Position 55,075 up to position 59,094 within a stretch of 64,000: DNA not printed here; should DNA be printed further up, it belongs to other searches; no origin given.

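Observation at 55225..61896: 2223-aa AglB oligosaccharyltransferase fused to a surface-layer-like Ig-repeat array with a second membrane anchor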

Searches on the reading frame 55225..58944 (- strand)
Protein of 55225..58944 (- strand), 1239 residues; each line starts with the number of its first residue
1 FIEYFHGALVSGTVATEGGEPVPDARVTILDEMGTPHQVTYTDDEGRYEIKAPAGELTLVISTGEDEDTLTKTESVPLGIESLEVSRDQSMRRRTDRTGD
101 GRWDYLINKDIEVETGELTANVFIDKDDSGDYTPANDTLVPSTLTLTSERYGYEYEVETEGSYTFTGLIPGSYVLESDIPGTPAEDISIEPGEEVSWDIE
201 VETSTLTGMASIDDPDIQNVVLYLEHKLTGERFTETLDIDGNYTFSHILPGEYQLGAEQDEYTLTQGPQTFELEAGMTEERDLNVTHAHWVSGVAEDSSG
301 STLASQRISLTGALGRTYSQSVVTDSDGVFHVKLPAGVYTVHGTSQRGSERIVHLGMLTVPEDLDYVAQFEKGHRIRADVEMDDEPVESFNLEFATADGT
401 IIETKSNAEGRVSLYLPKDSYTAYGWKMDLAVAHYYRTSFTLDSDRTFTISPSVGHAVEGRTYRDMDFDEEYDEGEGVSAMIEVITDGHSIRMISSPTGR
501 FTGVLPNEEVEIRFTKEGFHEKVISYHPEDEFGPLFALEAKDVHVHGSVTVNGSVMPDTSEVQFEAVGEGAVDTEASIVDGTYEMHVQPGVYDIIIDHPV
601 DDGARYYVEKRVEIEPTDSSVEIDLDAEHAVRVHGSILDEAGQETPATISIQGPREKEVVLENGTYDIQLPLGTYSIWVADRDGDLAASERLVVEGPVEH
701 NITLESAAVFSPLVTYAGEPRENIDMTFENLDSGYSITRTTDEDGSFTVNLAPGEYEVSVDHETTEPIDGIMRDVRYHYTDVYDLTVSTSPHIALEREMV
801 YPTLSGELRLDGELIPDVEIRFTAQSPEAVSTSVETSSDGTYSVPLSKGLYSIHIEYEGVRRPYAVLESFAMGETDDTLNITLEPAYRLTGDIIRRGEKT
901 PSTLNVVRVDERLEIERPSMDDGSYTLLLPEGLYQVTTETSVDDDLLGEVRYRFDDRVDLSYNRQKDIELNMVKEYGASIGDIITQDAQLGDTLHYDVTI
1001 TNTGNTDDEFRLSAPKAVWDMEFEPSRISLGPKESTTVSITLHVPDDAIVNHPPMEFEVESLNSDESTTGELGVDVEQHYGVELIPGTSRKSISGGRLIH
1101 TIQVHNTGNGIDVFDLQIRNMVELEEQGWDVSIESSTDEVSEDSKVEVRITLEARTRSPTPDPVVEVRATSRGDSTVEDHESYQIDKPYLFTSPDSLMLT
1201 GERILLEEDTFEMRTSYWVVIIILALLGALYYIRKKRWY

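Call 57: predict_structure(alignment_id=A4)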
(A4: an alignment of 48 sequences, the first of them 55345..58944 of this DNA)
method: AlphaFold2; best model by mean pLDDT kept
length: 1200 residues; sequences in the alignment: 48
mean_pLDDT: 89.1   pTM: 0.46
mean pLDDT of the five models: 89.1, 89.1, 88.9, 88.0, 87.8
residues with pLDDT >= 90: 696; 70-90: 483; 50-70: 11; < 50: 10
segments of 3 or more residues with pLDDT < 50: 1-4, 1196-1200
pLDDT, mean of each block of 10 residues (from residue 1): 63 91 92 87 92 90 83 88 87 84 88 92 88 88 91 89 92 91 90 91 94 81 91 90 92 93 90 92 92 92 92 83 93 91 87 93 93 94 90 88 91 94 87 89 92 90 88 87 84 82 89 91 89 86 92 81 86 89 91 89 86 88 90 93 93 89 90 92 91 91 93 93 93 92 92 94 84 87 91 91 92 92 86 93 91 91 91 89 94 92 90 87 92 93 83 92 92 89 88 92 91 87 92 91 88 88 88 88 88 85 92 93 89 89 89 86 90 91 78 51
secondary structure, 60 per line:
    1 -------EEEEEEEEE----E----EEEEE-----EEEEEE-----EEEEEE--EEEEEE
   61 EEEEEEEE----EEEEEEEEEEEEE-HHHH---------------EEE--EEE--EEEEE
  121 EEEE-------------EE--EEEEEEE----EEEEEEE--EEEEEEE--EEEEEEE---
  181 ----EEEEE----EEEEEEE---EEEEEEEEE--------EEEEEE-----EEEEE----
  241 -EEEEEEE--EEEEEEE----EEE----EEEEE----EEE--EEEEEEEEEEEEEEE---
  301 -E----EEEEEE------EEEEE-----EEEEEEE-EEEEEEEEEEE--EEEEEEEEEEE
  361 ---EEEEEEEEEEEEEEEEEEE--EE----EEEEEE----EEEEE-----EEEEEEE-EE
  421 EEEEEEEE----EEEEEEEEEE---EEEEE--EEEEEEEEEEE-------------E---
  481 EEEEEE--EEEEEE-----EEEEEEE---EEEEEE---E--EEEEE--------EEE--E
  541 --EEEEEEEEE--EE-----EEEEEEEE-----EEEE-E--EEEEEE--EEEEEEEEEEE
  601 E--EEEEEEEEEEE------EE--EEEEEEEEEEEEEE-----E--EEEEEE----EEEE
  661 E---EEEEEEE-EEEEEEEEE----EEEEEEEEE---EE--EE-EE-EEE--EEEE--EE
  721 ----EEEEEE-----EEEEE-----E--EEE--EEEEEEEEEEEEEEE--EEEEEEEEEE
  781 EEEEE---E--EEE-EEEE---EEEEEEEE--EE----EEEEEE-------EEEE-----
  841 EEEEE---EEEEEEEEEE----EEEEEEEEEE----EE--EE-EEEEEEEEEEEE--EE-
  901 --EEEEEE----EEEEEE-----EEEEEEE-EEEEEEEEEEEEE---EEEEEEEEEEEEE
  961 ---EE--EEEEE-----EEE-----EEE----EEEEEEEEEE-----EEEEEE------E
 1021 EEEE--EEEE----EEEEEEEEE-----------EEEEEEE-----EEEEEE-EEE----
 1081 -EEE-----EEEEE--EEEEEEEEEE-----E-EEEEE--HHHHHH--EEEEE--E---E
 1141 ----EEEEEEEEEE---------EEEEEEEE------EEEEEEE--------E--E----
elements in order (helices of 4 or more, strands of 3 or more residues): E8-16 E26-30 E36-41 E47-52 E55-68 E73-85 H87-90 E106-108 E111-113 E116-124 E142-148 E153-159 E162-168 E171-177 E185-189 E194-200 E204-212 E221-226 E232-236 E242-248 E251-257 E262-264 E269-273 E278-280 E283-297 E307-312 E319-323 E329-335 E337-347 E350-360 E364-382 E391-396 E401-405 E411-417 E419-428 E433-442 E446-450 E453-463 E481-486 E489-494 E500-506 E510-515 E522-526 E535-537 E543-551 E561-568 E574-577 E582-587 E590-601 E604-614 E625-638 E647-652 E657-661 E665-671 E673-681 E686-694 E708-710 E713-716 E725-730 E736-740 E749-751 E754-768 E771-785 E792-794 E796-799 E803-810 E819-824 E832-835 E841-845 E849-858 E863-872 E884-895 E903-908 E913-918 E924-930 E932-944 E948-960 E968-972 E978-980 E986-988 E993-1002 E1008-1013 E1020-1024 E1027-1030 E1035-1043 E1055-1061 E1067-1072 E1074-1076 E1082-1084 E1090-1094 E1097-1106 E1114-1118 H1121-1126 E1129-1133 E1145-1154 E1164-1171 E1178-1184

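Call 59: search_protein_representatives(protein=window:55345-58944:-)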
Query: 1200 residues. Proteins with E-value up to 0.001 (for the whole library): 1193; up to 1e-10: 366; up to 1e-30: 108. The best 150 are listed.
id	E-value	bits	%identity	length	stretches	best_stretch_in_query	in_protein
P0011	1.4e-234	798.6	36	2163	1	1-1192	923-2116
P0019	5.1e-217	740.4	35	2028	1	1-1200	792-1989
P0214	1.4e-198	679.3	34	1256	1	11-1197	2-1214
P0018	6.2e-197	673.9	35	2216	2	116-1179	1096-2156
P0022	2.9e-185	635.3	32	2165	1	1-1181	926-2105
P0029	1.5e-167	576.6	33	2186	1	1-1193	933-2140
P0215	3.4e-163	562.2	36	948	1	302-1197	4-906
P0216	1.7e-106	374.4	28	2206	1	1-1177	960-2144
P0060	8.4e-99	348.9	29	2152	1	2-1134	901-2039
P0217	4.4e-94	333.3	28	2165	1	1-1194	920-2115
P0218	2.1e-92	327.7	34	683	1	558-1196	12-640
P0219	2.9e-91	323.9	28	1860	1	2-1145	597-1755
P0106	8.7e-89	315.7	29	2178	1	2-1134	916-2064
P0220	1.9e-88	314.6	28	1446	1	2-1139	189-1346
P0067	2.1e-87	311.1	28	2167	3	537-1136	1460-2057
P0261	5.3e-48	180.7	24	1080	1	194-1176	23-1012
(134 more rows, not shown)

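Call 62: fold_search(model_id=the predicted structure, library=pdb)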
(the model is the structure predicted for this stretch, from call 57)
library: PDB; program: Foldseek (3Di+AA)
matches with E <= 10: 1789; with E <= 0.001: 175
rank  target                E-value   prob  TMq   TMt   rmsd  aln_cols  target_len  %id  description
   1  5a42                  2.9e-14  1.00  0.09  0.08  41.9      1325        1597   10  Cryo-EM single particle 3D reconstruction of the native conformation of E. coli alpha-2-macroglobulin (ECAM) (released 2015-07-29)
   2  9ijj_4G               5.2e-13  1.00  0.08  0.03  125.2      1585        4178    8  In situ structure of the central apparatus in mouse sperm axoneme. (released 2025-06-04)
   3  7som_D                7.7e-13  1.00  0.10  0.08  40.9      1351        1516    8  Ciliary C2 central pair apparatus isolated from Chlamydomonas reinhardtii (released 2022-04-13)
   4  9ijj_h                1.1e-12  1.00  0.08  0.07  38.0      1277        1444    8  In situ structure of the central apparatus in mouse sperm axoneme. (released 2025-06-04)
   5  6fwv_B                6.2e-12  1.00  0.08  0.16  35.2       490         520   11  The Bacillus anthracis TIE protein (released 2018-08-08)
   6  6fwv_A                6.5e-12  1.00  0.08  0.16  34.9       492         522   10  The Bacillus anthracis TIE protein (released 2018-08-08)
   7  7sqc_O0               1.8e-11  1.00  0.11  0.11  64.7      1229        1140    8  Ciliary C1 central pair apparatus isolated from Chlamydomonas reinhardtii (released 2022-04-13)
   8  7r5k_10               2.1e-11  0.99  0.06  0.05  95.7      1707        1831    8  Human nuclear pore complex (constricted) (released 2022-06-22)
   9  9ijj_4H               2.5e-11  1.00  0.10  0.04  70.3      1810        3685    7  In situ structure of the central apparatus in mouse sperm axoneme. (released 2025-06-04)
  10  4u48                  3.1e-11  1.00  0.08  0.07  46.5      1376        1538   10  Crystal structure of Salmonella alpha-2-macroglobulin (released 2014-09-17)
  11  9hcj_10               4.6e-11  0.99  0.07  0.05  98.3      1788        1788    8  D. discoideum nuclear pore complex (released 2024-12-25)
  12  9ijj_O                8.8e-11  1.00  0.10  0.10  115.0      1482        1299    7  In situ structure of the central apparatus in mouse sperm axoneme. (released 2025-06-04)
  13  9ijj_4I               9.2e-11  1.00  0.10  0.05  131.8      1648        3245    7  In situ structure of the central apparatus in mouse sperm axoneme. (released 2025-06-04)
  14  6tav_C                2.0e-10  1.00  0.09  0.09  37.4      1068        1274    8  Crystal structure of endopeptidase-induced alpha2-macroglobulin (released 2021-05-12)
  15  8ayh_B                3.7e-10  1.00  0.08  0.10  36.5      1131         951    8  Structure of Complement C5 in Complex with small molecule inhibitor and CVF (released 2022-12-21)
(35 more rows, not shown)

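Call 64: search_solved_structures(query=window:55225-58944:-, max_evalue=0.01, show_alignments=1)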
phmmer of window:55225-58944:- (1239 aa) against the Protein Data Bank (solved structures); distinct sequences matched with E-value up to 0.01: 0.

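Call 67: search_solved_structures(query=A5, max_evalue=0.001, show_alignments=1)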
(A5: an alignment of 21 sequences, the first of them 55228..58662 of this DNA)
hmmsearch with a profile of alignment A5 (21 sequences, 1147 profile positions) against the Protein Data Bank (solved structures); distinct sequences matched with E-value up to 0.001: 4.
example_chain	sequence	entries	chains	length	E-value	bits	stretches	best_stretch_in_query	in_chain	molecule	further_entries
9c7v_B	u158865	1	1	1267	3.7e-33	117.5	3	37-195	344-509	BOS complex subunit NOMO2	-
9c7u_B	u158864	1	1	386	4.6e-08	34.4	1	31-212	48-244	BOS complex subunit NOMO2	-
7dm0_A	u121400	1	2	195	0.00045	21.2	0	363-410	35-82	Biofilm-associated surface protein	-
6tpl_A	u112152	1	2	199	0.00058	20.8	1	74-233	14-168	Intimin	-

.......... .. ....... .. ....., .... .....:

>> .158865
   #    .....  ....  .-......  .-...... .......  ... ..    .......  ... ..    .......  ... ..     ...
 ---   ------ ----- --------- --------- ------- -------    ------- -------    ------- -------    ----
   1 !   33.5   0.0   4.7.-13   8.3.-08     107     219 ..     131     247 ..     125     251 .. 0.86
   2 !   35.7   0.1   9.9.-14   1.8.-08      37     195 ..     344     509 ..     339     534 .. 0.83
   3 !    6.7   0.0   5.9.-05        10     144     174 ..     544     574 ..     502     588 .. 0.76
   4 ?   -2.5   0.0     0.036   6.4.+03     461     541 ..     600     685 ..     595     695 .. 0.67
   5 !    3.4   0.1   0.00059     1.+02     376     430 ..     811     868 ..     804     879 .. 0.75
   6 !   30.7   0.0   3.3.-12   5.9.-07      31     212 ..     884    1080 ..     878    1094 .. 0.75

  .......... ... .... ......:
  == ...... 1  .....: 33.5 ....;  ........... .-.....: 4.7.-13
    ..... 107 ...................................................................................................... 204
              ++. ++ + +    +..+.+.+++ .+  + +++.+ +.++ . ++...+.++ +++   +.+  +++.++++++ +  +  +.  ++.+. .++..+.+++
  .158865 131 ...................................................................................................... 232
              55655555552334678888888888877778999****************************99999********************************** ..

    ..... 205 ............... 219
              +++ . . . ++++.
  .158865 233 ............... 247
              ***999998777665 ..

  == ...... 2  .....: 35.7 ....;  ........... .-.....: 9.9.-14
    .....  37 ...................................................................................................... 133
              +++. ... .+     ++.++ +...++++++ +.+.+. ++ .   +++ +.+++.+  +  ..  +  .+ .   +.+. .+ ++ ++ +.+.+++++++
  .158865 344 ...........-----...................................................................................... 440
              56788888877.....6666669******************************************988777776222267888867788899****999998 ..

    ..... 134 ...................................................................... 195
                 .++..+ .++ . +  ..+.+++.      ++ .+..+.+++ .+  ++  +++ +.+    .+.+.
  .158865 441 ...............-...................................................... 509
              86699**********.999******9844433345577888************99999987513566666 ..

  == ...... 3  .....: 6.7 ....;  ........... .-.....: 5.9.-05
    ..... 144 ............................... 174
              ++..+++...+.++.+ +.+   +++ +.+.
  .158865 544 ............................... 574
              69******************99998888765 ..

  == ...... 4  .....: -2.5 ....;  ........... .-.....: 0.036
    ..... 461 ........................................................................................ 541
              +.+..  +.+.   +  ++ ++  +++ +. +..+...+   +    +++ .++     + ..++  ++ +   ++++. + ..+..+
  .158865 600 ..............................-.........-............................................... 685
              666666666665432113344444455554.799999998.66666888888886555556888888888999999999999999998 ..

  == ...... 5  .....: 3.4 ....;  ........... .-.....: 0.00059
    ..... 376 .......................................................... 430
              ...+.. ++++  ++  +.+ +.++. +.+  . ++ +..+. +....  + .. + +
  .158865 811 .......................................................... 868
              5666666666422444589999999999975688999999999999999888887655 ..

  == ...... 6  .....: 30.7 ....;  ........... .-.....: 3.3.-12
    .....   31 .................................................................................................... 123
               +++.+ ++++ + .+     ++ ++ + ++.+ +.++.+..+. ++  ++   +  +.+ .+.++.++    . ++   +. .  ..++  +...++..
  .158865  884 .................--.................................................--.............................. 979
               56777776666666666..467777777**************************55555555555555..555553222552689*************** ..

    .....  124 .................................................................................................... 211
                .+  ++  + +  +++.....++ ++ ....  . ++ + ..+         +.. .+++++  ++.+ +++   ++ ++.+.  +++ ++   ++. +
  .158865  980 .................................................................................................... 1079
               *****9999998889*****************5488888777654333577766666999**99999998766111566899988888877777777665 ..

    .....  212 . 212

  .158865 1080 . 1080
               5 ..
